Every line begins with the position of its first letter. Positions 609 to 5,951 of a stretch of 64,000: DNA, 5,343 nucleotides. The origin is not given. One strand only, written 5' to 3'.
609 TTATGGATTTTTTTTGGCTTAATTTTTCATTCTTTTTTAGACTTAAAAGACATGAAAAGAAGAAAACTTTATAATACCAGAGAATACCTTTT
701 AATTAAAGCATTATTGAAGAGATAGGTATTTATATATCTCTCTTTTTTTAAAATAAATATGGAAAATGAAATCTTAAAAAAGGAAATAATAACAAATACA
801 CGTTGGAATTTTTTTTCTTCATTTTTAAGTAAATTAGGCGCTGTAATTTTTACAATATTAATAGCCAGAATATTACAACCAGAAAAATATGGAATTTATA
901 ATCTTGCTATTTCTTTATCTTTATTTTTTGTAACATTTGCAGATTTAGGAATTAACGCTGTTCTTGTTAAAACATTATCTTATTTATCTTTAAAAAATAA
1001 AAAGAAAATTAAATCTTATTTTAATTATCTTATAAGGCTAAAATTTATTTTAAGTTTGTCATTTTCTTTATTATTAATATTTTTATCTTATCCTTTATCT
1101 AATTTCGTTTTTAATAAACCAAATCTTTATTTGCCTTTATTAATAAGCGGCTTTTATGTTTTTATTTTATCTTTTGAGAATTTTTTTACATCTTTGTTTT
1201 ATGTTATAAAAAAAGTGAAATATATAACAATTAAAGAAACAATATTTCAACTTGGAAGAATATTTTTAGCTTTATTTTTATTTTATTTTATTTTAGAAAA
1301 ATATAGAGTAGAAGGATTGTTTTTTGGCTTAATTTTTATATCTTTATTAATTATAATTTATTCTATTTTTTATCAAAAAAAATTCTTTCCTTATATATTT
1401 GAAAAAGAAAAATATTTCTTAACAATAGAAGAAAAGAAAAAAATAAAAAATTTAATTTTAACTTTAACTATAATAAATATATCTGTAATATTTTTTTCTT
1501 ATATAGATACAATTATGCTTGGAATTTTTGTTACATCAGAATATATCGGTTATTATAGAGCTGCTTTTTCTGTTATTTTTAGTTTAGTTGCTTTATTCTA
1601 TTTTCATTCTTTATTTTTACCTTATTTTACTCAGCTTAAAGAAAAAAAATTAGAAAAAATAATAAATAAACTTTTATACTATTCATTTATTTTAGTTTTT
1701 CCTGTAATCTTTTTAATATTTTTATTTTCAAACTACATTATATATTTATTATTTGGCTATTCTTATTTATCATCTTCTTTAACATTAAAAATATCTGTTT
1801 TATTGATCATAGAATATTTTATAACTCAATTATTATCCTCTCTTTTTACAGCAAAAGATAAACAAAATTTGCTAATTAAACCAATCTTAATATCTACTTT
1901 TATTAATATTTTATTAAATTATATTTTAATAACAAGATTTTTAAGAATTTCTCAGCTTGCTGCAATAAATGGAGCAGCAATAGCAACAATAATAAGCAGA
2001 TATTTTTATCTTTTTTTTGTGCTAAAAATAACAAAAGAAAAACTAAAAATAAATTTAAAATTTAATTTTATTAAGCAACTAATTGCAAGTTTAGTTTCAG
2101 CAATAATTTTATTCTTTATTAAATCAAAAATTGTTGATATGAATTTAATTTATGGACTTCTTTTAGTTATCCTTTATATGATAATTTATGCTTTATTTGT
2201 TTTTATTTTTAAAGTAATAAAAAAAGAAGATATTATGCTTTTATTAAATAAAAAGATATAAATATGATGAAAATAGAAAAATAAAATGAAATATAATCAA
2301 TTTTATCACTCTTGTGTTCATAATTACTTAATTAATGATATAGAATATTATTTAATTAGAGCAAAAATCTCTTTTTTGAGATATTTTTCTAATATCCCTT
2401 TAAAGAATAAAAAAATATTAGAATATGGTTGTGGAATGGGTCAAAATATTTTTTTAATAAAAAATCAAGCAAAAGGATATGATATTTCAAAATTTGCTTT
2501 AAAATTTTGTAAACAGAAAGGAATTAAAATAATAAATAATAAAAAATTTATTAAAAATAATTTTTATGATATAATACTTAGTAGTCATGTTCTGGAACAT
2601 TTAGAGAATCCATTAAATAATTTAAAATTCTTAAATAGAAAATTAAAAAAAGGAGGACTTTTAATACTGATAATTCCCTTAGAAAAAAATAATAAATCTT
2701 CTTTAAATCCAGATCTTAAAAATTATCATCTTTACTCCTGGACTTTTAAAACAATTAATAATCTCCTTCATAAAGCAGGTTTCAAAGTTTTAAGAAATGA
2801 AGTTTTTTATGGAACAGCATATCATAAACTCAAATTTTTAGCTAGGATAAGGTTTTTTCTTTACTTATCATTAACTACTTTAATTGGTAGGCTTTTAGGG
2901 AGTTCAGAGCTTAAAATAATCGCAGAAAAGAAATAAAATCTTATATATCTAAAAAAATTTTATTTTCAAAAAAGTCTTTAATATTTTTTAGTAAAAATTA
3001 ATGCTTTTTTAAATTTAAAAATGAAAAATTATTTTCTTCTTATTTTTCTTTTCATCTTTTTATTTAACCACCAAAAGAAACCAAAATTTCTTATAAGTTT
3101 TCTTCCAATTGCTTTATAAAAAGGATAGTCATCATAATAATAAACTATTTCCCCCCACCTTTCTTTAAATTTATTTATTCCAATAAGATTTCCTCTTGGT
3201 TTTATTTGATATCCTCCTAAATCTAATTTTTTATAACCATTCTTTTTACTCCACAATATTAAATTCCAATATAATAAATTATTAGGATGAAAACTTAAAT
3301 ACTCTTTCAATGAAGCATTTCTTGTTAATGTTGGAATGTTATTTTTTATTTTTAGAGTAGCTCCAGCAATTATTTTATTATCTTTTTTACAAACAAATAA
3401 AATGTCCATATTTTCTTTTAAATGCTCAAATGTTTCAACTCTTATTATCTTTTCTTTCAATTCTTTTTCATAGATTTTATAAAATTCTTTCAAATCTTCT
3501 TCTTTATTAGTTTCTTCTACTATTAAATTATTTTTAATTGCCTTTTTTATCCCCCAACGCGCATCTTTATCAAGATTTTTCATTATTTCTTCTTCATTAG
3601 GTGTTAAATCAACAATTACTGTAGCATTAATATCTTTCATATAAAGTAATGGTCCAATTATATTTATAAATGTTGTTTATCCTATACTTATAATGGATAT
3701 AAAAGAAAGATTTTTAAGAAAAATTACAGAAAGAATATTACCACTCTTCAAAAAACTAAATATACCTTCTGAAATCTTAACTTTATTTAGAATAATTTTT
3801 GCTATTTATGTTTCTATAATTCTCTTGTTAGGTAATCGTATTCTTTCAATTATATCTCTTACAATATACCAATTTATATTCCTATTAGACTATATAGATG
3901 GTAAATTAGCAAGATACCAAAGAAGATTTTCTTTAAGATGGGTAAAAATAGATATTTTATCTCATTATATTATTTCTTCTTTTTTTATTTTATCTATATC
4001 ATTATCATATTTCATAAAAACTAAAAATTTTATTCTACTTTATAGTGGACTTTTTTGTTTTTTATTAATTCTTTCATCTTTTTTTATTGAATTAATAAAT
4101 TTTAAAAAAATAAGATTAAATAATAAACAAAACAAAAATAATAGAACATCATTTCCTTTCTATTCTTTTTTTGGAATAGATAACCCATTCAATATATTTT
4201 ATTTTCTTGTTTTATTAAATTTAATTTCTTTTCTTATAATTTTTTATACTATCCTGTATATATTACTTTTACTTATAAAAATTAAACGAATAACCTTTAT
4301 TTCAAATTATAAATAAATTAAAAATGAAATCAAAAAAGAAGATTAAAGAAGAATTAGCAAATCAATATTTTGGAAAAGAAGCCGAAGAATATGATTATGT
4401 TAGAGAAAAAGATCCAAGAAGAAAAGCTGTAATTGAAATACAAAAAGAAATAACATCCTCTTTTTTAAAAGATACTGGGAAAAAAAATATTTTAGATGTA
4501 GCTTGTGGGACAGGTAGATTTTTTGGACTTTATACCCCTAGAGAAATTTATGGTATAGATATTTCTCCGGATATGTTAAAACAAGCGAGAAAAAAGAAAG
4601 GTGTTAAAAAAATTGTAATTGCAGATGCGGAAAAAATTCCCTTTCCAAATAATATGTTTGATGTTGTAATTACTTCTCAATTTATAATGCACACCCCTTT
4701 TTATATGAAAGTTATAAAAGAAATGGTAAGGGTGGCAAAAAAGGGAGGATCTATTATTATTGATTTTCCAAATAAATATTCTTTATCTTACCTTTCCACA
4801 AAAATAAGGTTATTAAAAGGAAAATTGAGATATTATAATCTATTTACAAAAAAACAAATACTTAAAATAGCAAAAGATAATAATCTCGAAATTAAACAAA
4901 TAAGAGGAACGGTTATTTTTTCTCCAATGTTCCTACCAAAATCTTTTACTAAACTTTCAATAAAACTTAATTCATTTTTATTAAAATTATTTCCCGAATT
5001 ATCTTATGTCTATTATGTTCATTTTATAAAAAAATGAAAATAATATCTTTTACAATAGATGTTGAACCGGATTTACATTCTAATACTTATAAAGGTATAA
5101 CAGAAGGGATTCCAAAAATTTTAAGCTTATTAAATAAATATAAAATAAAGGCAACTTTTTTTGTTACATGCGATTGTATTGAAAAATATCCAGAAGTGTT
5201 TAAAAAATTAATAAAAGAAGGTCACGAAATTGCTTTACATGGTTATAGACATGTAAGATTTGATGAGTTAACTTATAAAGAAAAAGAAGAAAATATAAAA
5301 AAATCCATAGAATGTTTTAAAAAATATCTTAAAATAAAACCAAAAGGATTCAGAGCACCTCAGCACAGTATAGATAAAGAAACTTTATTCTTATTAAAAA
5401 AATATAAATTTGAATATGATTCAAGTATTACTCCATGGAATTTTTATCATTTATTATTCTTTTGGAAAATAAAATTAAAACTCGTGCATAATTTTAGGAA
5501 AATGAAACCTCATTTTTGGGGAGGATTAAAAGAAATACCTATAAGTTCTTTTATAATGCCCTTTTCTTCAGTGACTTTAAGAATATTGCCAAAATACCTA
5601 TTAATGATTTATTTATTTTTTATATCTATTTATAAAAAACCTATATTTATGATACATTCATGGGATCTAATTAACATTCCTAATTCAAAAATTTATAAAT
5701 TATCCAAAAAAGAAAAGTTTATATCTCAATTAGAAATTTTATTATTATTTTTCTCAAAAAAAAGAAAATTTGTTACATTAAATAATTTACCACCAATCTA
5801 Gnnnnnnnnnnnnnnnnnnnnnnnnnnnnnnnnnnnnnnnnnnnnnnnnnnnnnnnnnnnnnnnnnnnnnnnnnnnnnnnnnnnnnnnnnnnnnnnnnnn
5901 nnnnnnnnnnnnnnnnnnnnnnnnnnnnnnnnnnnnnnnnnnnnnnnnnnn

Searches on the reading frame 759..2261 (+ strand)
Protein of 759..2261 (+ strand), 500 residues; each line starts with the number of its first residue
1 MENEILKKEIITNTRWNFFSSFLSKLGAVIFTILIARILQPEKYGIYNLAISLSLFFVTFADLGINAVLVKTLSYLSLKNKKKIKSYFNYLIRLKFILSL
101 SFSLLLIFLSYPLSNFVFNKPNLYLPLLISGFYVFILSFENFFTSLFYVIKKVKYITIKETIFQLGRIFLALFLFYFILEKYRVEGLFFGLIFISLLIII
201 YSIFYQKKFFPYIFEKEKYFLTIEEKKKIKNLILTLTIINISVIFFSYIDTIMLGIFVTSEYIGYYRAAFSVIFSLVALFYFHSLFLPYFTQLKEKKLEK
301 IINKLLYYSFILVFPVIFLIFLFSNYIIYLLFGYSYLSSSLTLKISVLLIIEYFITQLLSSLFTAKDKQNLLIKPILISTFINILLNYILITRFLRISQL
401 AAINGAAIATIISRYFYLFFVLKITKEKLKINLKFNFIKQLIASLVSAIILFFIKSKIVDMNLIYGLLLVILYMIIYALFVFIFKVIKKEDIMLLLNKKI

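Call 68: search_protein_families(library=pfam, proteins=[window:759-2261:+], max_evalue=0.0001)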
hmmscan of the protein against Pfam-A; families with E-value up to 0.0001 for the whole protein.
window:759-2261:+ (500 aa): 2 families
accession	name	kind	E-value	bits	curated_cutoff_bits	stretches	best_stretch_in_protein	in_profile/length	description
PF01943.22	Polysacc_synt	-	7.7e-23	81.7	28.2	1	12-293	3-273/274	Polysaccharide biosynthesis protein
PF13440.11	Polysacc_synt_3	-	1.2e-16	61.3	23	1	35-339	2-291/293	Polysaccharide biosynthesis protein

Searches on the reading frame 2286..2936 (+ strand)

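Call 68: search_protein_families(library=pfam, proteins=[window:2286-2936:+], max_evalue=0.0001)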
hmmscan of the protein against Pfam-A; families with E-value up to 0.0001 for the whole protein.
window:2286-2936:+ (216 aa): 5 families
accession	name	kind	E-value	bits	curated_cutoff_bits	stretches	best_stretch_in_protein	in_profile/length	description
PF13489.12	Methyltransf_23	-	1.5e-19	70.8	27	1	23-169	5-162/164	Methyltransferase domain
PF08241.18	Methyltransf_11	-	6.1e-10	40.1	21.2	1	45-128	1-95/95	Methyltransferase domain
PF13847.12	Methyltransf_31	-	1.7e-08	34.7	27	1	40-132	3-113/145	Methyltransferase domain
PF08242.18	Methyltransf_12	-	2.1e-07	32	30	1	45-126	1-98/98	Methyltransferase domain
PF08003.17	Methyltransf_9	-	1.1e-05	25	23.8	0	36-167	110-261/315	Protein of unknown function (DUF1698)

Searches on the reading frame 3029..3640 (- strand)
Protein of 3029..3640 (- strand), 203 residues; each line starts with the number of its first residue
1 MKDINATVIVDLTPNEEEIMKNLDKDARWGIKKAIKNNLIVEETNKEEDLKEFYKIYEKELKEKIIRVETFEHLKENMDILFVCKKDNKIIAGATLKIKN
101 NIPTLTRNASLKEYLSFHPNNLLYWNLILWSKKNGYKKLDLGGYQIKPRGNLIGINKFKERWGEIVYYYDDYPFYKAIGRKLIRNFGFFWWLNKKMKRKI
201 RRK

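Call 68: search_protein_families(library=pfam, proteins=[window:3029-3640:-], max_evalue=0.0001)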
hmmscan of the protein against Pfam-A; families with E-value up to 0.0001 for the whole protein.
window:3029-3640:- (203 aa): 1 family
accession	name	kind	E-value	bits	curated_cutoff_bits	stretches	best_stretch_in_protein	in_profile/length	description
PF02388.22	FemAB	-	1.1e-10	41.3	24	1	7-61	153-207/406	FemAB family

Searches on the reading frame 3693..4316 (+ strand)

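Call 68: search_protein_families(library=pfam, proteins=[window:3693-4316:+], max_evalue=0.0001)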
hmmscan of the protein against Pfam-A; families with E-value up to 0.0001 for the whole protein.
window:3693-4316:+ (207 aa): 1 family
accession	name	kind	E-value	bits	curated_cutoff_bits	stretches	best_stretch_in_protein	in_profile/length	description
PF01066.26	CDP-OH_P_transf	-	7e-06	27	22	1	27-180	5-135/152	CDP-alcohol phosphatidyltransferase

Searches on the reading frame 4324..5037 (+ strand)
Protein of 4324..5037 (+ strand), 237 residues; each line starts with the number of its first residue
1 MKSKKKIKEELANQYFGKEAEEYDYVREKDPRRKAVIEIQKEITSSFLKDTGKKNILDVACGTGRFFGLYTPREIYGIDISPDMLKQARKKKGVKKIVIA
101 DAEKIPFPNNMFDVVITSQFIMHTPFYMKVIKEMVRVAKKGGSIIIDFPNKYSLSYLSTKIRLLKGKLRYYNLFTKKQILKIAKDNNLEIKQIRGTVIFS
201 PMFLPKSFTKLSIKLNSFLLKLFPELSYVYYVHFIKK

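Call 68: search_protein_families(library=pfam, proteins=[window:4324-5037:+], max_evalue=0.0001)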
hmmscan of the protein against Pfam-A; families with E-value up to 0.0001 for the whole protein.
window:4324-5037:+ (237 aa): 8 families
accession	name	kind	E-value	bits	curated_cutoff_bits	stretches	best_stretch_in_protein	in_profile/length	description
PF08241.18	Methyltransf_11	-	3.3e-23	82.6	21.2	1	57-146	1-95/95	Methyltransferase domain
PF13847.12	Methyltransf_31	-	8.2e-20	71.4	27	1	52-185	3-143/145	Methyltransferase domain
PF13649.12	Methyltransf_25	-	3.3e-18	66.6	27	1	56-142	1-97/97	Methyltransferase domain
PF01209.24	Ubie_methyltran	-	3.9e-14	53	20.1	1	37-146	32-151/233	ubiE/COQ5 methyltransferase family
PF13489.12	Methyltransf_23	-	5.7e-13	49.4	27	1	41-191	11-162/164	Methyltransferase domain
PF08242.18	Methyltransf_12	-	1.4e-10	42.2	30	1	57-143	1-97/98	Methyltransferase domain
PF07021.18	MetW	-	5.5e-09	36.4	21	1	55-150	16-111/193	Methionine biosynthesis protein MetW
PF03141.22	Methyltransf_29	-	7.9e-05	21.9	23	1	41-152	106-223/506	Putative S-adenosyl-L-methionine-dependent methyltransferase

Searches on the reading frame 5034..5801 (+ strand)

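Call 68: search_protein_families(library=pfam, proteins=[window:5034-5801:+], max_evalue=0.0001)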
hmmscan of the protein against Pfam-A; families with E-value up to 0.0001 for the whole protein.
window:5034-5801:+ (255 aa): 3 families
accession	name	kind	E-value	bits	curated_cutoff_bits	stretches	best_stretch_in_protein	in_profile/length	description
PF01522.26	Polysacc_deac_1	-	2.5e-25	89.3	23.1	1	3-127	8-122/124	Polysaccharide deacetylase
PF10096.14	DUF2334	-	4e-13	49.9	26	1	25-153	29-169/203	Uncharacterized protein conserved in bacteria (DUF2334)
PF03065.20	Glyco_hydro_57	-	5.1e-08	33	21.2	1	24-128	61-168/291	Glycosyl hydrolase family 57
